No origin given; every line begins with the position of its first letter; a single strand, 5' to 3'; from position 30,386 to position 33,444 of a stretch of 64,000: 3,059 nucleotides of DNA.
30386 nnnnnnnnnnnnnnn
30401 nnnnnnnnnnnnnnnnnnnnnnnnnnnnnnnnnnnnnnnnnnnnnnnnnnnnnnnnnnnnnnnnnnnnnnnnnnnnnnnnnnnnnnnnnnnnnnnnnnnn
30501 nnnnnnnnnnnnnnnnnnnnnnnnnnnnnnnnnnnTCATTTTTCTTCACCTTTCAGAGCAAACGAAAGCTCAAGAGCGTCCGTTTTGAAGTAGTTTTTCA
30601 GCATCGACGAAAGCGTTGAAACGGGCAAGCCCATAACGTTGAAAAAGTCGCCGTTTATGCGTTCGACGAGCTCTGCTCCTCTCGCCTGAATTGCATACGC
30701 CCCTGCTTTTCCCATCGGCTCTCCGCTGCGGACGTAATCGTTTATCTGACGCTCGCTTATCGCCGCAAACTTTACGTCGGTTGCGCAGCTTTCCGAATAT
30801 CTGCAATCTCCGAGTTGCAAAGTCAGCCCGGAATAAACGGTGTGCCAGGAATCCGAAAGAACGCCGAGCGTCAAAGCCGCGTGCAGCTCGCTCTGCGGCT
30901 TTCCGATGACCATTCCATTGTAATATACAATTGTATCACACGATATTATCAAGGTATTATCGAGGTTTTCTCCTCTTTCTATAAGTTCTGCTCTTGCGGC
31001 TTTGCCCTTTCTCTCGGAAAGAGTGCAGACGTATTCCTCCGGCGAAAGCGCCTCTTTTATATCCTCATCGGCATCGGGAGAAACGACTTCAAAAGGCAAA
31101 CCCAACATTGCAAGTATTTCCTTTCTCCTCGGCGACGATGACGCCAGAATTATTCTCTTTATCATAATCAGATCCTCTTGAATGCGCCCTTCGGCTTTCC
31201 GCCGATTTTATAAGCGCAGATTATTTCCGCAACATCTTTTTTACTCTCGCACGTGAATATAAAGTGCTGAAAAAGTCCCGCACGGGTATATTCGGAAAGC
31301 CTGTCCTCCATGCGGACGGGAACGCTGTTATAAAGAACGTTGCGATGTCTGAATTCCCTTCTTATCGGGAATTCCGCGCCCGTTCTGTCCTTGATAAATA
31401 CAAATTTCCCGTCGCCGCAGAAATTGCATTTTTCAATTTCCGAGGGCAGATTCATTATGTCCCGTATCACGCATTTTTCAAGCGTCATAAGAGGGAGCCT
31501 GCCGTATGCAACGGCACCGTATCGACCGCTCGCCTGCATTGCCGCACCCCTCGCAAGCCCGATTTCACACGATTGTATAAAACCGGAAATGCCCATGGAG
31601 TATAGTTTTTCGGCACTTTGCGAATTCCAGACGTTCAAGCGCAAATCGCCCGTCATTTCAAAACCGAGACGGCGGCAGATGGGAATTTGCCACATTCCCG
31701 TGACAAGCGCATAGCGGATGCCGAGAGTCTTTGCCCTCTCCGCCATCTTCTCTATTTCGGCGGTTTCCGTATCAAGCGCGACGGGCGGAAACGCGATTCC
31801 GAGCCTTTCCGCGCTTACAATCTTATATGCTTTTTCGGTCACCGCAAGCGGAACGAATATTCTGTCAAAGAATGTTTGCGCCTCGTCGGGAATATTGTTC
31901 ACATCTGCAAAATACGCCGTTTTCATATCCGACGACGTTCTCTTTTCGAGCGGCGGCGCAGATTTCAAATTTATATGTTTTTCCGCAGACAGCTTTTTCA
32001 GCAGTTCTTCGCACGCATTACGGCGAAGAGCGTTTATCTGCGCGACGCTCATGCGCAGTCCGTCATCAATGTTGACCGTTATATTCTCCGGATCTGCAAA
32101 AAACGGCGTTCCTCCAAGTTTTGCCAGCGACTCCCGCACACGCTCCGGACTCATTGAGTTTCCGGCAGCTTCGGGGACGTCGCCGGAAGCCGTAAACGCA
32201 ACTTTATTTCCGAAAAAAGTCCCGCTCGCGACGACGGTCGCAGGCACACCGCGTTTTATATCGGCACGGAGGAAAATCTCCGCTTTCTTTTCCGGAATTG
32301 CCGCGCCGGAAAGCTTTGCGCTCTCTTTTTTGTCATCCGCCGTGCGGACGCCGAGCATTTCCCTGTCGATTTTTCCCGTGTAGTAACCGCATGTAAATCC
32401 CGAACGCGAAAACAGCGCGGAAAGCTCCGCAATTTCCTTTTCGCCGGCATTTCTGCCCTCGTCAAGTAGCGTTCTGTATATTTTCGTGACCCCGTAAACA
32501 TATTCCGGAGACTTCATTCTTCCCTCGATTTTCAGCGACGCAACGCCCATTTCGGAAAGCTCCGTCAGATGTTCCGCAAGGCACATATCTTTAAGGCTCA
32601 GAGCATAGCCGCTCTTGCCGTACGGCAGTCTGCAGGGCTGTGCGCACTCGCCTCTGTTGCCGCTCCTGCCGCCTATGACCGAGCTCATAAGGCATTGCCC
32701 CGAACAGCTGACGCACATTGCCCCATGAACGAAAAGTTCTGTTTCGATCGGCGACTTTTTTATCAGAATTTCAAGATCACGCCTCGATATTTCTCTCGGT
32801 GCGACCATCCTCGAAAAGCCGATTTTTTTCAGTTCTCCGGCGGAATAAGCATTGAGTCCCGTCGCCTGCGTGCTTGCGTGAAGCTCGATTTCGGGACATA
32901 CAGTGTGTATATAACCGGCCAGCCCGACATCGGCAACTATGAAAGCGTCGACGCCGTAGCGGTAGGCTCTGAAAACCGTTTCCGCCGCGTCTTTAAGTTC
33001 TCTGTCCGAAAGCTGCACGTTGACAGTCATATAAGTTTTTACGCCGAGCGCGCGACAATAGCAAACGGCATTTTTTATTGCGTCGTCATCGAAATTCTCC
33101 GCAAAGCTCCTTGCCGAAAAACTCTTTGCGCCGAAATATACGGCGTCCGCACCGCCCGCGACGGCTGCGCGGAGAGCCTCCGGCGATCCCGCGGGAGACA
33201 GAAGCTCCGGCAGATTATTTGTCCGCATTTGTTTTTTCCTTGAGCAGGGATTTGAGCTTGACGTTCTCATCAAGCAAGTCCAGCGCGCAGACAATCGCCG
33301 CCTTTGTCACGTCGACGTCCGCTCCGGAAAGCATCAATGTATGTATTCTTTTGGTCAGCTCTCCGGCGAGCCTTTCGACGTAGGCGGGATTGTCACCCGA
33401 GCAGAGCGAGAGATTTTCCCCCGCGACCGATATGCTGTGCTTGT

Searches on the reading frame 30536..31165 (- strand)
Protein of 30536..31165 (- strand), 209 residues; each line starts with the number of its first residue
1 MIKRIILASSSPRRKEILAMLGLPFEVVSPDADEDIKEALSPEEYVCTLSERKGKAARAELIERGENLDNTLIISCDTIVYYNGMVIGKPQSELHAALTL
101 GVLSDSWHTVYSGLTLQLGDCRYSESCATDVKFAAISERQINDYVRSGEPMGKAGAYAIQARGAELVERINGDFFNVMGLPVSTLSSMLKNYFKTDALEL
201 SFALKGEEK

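Call 5: search_protein_families(library=pfam, proteins=[window:30536-31165:-], max_evalue=0.001)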
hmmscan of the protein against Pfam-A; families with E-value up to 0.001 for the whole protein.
window:30536-31165:- (209 aa): 1 family
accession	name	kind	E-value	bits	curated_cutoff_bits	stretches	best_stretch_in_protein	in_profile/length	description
PF02545.19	Maf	-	7.5e-54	182.7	27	1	4-191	1-186/187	Maf-like protein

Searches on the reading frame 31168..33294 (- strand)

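Call 5: search_protein_families(library=pfam, proteins=[window:31168-33294:-], max_evalue=0.001)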
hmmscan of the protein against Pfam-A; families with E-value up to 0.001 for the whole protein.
window:31168-33294:- (708 aa): 2 families
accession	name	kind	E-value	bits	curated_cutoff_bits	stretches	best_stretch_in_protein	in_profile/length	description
PF01136.24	Peptidase_U32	-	6.9e-68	228.8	22.4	1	101-308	2-230/233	Peptidase family U32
PF12392.13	DUF3656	-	2.6e-13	51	22.1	1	335-435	22-108/109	Collagenase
